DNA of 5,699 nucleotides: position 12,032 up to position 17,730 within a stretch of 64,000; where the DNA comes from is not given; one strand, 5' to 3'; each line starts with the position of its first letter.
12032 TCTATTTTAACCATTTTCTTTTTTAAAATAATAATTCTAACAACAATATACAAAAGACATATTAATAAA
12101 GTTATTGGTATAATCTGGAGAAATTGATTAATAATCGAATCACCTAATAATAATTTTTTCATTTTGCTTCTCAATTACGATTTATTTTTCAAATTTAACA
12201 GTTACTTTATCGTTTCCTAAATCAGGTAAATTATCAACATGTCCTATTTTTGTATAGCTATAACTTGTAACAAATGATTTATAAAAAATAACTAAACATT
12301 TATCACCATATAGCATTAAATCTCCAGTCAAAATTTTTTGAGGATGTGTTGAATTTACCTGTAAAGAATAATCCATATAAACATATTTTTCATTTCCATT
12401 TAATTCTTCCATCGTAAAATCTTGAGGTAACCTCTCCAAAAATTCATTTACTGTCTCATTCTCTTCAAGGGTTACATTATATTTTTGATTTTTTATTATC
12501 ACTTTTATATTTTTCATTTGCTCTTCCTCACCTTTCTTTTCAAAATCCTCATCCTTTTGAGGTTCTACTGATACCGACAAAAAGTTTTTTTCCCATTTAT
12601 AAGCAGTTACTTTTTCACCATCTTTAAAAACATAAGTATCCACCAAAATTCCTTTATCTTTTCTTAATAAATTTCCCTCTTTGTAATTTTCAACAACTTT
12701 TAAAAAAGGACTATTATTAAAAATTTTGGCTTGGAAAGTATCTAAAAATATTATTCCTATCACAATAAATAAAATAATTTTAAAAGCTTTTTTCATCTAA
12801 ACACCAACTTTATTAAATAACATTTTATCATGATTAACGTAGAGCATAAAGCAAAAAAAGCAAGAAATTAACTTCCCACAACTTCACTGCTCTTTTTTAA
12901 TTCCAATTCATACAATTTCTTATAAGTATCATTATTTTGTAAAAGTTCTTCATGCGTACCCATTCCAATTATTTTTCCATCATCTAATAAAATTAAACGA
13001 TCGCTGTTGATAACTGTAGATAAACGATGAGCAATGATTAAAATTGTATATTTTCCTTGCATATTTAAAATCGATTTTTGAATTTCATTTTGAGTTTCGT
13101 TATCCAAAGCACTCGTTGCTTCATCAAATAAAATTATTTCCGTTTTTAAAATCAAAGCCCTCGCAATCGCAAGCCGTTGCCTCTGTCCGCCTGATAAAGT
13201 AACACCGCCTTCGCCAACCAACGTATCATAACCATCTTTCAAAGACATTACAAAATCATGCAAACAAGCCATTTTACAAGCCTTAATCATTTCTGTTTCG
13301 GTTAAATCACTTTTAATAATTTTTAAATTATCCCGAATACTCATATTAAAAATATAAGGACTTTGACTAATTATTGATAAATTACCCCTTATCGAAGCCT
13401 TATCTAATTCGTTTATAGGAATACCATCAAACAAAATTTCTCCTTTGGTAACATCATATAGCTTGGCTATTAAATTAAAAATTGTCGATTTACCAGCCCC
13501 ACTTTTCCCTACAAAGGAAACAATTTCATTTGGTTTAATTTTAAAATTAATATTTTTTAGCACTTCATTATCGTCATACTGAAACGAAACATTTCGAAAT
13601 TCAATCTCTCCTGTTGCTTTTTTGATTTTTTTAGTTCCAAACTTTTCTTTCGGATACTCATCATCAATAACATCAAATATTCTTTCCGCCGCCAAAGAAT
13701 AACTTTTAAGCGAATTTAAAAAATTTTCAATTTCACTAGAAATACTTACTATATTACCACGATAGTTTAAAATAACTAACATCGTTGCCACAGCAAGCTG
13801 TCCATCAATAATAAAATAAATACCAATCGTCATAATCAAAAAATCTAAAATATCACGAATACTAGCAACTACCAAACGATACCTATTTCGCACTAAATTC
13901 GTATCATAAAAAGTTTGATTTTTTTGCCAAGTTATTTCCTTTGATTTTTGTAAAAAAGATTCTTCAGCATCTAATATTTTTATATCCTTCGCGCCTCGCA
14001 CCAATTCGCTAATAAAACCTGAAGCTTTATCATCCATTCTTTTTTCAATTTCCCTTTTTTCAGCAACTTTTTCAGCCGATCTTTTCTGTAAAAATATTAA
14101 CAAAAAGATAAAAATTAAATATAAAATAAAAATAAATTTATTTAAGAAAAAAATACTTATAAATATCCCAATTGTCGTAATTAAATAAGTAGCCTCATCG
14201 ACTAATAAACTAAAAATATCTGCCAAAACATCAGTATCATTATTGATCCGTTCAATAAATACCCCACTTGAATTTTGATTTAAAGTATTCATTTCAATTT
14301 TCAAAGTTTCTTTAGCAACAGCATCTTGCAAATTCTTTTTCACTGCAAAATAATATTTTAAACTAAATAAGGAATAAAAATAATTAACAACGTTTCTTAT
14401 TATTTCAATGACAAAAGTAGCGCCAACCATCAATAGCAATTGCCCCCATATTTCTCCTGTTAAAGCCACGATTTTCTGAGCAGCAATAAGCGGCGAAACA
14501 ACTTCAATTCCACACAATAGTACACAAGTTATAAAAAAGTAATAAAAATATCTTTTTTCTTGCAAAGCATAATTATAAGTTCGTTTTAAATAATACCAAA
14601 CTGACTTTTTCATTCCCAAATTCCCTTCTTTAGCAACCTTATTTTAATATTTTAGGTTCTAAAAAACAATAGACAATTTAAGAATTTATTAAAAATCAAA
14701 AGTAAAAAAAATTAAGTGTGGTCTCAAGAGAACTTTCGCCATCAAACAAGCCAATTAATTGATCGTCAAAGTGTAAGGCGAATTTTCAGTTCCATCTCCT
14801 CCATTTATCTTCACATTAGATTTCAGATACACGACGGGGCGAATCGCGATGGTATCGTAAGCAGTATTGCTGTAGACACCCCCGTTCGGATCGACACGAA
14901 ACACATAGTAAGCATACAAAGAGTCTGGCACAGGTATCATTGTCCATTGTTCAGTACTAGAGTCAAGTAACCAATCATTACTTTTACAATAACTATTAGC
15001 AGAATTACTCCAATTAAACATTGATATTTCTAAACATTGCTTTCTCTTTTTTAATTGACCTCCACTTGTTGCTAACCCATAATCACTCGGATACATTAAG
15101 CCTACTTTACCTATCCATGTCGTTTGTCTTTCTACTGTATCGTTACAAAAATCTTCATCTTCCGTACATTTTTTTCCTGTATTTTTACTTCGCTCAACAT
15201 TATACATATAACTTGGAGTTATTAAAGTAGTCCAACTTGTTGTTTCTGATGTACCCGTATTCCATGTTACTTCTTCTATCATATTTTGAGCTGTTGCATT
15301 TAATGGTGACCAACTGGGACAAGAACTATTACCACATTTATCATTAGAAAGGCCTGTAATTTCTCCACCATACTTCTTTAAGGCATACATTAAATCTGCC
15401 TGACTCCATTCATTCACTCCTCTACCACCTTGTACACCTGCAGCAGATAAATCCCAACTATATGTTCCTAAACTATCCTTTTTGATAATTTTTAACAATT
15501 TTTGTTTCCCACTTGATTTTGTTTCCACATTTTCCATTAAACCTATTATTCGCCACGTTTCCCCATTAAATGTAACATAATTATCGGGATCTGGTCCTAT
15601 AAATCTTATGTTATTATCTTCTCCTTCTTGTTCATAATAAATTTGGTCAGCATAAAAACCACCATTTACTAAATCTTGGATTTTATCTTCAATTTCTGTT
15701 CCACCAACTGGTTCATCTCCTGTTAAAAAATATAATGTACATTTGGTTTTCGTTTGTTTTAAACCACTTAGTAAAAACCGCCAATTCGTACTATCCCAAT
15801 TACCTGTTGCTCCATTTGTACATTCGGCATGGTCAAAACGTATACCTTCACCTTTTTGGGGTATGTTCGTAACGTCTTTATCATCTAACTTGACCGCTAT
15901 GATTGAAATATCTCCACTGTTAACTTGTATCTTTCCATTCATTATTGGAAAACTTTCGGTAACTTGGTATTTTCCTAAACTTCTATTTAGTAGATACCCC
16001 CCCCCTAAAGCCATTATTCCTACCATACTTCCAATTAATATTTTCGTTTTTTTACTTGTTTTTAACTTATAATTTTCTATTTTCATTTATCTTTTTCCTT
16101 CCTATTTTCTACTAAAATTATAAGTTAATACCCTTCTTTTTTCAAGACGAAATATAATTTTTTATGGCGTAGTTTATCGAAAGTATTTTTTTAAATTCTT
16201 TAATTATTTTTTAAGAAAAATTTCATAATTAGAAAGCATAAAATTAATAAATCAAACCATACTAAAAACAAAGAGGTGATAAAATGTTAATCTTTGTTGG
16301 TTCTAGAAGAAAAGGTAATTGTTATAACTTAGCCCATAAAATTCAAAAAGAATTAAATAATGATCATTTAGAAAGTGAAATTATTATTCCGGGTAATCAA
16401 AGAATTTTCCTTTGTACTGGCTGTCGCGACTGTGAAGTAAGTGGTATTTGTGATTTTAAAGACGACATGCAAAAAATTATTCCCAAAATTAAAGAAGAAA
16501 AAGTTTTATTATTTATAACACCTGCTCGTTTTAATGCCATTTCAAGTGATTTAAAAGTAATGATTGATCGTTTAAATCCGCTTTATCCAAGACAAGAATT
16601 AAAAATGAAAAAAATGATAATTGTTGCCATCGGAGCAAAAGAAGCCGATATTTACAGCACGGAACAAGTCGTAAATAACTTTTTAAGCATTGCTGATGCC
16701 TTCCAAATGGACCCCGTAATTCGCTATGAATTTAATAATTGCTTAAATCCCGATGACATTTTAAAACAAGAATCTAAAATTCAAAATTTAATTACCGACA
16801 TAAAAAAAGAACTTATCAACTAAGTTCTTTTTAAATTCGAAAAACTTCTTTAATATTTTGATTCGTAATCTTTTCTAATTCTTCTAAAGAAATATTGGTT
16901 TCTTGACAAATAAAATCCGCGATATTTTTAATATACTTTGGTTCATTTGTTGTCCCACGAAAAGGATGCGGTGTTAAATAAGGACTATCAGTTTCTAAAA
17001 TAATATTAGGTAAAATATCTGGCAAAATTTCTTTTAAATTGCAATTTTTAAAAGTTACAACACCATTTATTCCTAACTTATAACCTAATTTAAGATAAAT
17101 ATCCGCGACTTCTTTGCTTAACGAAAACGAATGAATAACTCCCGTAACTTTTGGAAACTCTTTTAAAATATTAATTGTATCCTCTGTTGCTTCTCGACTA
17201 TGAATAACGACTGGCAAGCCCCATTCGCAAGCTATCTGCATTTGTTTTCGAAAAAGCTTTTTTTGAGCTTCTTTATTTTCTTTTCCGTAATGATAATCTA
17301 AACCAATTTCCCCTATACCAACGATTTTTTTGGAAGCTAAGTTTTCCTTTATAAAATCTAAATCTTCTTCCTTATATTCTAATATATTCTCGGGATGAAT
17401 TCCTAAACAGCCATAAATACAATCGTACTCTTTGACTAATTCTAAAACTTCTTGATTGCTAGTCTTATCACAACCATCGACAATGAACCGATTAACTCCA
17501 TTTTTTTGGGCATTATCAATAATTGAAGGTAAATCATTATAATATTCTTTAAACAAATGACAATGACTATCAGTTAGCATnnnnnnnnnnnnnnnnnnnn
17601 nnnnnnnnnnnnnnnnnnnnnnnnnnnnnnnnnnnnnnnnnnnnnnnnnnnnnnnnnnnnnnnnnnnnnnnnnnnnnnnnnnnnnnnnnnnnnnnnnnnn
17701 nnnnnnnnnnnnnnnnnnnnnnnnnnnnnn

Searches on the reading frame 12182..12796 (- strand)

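Call 22: search_protein_families(library=pfam, proteins=[window:12182-12796:-], max_evalue=0.00001)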
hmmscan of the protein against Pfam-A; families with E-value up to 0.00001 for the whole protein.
window:12182-12796:- (204 aa): 1 family
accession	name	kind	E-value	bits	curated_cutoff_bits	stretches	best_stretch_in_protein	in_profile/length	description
PF18050.6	Cyclophil_like2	-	2.4e-27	95.7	22.7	1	100-203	2-115/115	Cyclophilin-like family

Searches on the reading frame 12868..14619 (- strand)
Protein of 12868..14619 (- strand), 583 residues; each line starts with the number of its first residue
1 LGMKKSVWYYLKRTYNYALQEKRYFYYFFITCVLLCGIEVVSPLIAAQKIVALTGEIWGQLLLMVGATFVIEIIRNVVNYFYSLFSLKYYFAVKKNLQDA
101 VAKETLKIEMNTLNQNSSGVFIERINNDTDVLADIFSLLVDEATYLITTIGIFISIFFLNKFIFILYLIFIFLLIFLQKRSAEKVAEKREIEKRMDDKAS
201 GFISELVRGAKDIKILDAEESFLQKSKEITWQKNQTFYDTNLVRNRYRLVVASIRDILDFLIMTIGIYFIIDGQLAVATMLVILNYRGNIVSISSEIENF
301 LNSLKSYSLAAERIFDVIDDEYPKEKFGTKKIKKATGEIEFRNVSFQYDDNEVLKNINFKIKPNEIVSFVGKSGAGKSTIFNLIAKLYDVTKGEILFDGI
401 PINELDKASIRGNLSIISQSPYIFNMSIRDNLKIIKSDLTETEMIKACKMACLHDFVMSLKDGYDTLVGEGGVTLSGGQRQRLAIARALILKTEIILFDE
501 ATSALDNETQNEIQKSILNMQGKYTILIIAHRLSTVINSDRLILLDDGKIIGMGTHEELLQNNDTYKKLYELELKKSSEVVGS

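Call 20: find_encoding_contigs(protein=window:12868-14619:-, flank=10000, max_places=2)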
Protein window:12868-14619:- (583 aa): no gene with exactly this product is on record in the collection.

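Call 22: search_protein_families(library=pfam, proteins=[window:12868-14619:-], max_evalue=0.00001)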
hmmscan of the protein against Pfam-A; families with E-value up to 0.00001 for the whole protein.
window:12868-14619:- (583 aa): 4 families
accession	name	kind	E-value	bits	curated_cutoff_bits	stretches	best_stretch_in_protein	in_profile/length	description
PF00005.33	ABC_tran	-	7e-32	111.3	25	1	354-503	1-137/137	ABC transporter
PF00664.28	ABC_membrane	-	2.7e-16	60.5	28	1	27-286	3-266/274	ABC transporter transmembrane region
PF03193.22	RsgA_GTPase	-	1e-06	29.1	30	1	298-392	43-134/174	RsgA GTPase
PF02463.25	SMC_N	-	1.7e-06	28.1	40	1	100-543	91-209/220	RecF/RecN/SMC N terminal domain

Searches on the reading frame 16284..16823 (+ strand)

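Call 22: search_protein_families(library=pfam, proteins=[window:16284-16823:+], max_evalue=0.00001)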
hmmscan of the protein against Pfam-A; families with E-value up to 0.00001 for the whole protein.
window:16284-16823:+ (179 aa): 1 family
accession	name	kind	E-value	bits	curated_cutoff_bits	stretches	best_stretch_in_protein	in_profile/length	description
PF03358.20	FMN_red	-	4.7e-17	62.4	24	1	2-143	4-141/152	NADPH-dependent FMN reductase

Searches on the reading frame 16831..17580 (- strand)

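Call 22: search_protein_families(library=pfam, proteins=[window:16831-17580:-], max_evalue=0.00001)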
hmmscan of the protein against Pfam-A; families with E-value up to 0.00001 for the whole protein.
window:16831-17580:- (249 aa): 1 family
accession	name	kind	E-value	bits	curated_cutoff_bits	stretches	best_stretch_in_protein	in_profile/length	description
PF01026.27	TatD_DNase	-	7.3e-76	255.3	27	1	3-248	1-253/253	TatD related DNase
